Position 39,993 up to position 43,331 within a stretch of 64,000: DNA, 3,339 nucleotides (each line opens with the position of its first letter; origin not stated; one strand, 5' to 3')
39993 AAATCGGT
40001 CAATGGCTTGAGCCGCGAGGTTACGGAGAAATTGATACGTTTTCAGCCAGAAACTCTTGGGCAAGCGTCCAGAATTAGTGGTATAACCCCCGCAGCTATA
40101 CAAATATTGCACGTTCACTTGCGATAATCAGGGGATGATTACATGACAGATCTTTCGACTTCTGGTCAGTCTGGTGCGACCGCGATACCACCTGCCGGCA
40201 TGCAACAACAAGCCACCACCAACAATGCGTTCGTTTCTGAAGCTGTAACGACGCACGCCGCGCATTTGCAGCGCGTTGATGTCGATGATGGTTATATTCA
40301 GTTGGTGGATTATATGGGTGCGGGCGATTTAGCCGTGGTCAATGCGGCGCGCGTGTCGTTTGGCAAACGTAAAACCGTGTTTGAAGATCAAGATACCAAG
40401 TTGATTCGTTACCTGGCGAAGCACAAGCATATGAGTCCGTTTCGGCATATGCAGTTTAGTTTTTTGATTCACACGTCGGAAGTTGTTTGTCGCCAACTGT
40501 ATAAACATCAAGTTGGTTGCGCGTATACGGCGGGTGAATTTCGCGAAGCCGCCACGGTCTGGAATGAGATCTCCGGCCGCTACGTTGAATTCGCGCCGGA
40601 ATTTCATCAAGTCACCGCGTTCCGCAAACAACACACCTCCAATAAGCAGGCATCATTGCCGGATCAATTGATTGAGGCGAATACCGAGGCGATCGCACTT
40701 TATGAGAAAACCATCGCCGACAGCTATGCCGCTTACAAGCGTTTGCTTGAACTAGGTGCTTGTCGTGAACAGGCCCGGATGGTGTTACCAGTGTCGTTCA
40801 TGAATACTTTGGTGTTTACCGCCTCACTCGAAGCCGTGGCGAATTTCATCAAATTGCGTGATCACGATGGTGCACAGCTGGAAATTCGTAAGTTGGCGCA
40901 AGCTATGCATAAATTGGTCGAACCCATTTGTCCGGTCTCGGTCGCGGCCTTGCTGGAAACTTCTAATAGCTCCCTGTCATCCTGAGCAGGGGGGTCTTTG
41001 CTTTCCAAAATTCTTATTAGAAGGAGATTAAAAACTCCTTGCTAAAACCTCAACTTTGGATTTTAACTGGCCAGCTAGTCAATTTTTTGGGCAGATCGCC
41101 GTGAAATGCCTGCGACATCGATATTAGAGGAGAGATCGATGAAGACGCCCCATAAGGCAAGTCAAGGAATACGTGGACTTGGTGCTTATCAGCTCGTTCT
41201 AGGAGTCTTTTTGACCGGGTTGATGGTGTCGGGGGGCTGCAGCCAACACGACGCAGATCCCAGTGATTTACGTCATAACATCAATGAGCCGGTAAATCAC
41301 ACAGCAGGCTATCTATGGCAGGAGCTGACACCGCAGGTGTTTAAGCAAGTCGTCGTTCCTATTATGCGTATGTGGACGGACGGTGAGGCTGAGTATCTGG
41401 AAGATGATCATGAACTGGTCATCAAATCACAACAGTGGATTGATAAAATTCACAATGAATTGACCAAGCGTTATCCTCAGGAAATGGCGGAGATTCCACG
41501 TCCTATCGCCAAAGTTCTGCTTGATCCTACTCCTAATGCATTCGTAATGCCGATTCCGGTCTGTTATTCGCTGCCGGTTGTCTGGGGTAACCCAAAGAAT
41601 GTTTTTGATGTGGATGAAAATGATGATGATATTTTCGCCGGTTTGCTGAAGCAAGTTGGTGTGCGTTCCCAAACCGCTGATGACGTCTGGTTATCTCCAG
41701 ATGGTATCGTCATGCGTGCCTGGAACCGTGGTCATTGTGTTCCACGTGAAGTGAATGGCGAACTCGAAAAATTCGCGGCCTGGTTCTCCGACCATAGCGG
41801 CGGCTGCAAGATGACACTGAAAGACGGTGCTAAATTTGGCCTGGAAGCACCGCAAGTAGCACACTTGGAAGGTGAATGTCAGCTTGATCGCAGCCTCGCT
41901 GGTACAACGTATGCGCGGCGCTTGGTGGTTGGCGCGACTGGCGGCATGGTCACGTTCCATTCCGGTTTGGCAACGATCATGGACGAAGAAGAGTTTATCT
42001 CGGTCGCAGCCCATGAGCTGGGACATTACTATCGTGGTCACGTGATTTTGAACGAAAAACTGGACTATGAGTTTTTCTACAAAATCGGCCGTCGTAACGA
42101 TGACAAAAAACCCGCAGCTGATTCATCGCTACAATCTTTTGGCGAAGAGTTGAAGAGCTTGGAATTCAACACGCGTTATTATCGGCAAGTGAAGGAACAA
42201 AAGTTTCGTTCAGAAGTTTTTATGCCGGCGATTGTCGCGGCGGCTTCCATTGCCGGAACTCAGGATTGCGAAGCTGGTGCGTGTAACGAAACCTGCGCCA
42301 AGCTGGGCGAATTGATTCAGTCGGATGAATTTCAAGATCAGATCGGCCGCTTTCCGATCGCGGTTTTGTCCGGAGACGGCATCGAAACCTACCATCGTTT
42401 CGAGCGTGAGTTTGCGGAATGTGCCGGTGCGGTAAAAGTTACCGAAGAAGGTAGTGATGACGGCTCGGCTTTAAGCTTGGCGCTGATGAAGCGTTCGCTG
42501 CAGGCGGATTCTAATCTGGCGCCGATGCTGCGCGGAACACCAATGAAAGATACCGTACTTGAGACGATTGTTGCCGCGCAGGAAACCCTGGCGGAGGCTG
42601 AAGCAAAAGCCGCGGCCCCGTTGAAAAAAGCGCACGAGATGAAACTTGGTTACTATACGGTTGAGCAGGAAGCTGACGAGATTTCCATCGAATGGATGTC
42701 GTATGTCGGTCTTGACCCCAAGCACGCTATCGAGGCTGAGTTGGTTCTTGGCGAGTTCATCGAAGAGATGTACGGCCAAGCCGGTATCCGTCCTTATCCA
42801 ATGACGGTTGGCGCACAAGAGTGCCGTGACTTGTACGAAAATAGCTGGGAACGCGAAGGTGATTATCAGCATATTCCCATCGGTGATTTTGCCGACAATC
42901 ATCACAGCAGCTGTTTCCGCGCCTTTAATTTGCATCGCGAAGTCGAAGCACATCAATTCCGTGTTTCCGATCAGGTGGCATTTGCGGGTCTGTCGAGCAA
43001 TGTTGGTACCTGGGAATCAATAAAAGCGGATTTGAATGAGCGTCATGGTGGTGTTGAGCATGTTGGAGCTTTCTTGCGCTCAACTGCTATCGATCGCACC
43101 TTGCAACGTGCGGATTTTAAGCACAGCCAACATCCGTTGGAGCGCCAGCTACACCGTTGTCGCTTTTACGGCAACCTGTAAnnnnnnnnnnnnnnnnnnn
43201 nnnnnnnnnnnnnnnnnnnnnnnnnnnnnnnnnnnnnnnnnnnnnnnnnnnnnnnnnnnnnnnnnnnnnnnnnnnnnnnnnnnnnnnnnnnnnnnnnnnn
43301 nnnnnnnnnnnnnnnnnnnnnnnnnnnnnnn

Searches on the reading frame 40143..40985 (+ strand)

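Call 96: search_protein_families(library=pfam, proteins=[window:40143-40985:+], max_evalue=0.01)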
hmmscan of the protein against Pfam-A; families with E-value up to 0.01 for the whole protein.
window:40143-40985:+ (280 aa): 1 family
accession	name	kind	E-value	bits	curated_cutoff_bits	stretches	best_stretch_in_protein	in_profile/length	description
PF02511.20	Thy1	-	1.7e-41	142.5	24.8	1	53-265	1-191/191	Thymidylate synthase complementing protein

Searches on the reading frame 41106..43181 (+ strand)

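Call 96: search_protein_families(library=pfam, proteins=[window:41106-43181:+], max_evalue=0.01)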
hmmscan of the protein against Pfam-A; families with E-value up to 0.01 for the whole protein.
window:41106-43181:+ (691 aa): 1 family
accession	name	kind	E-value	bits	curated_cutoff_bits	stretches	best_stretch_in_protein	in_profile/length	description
PF01435.24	Peptidase_M48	-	3e-06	27.6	20.3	1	278-315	45-83/186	Peptidase family M48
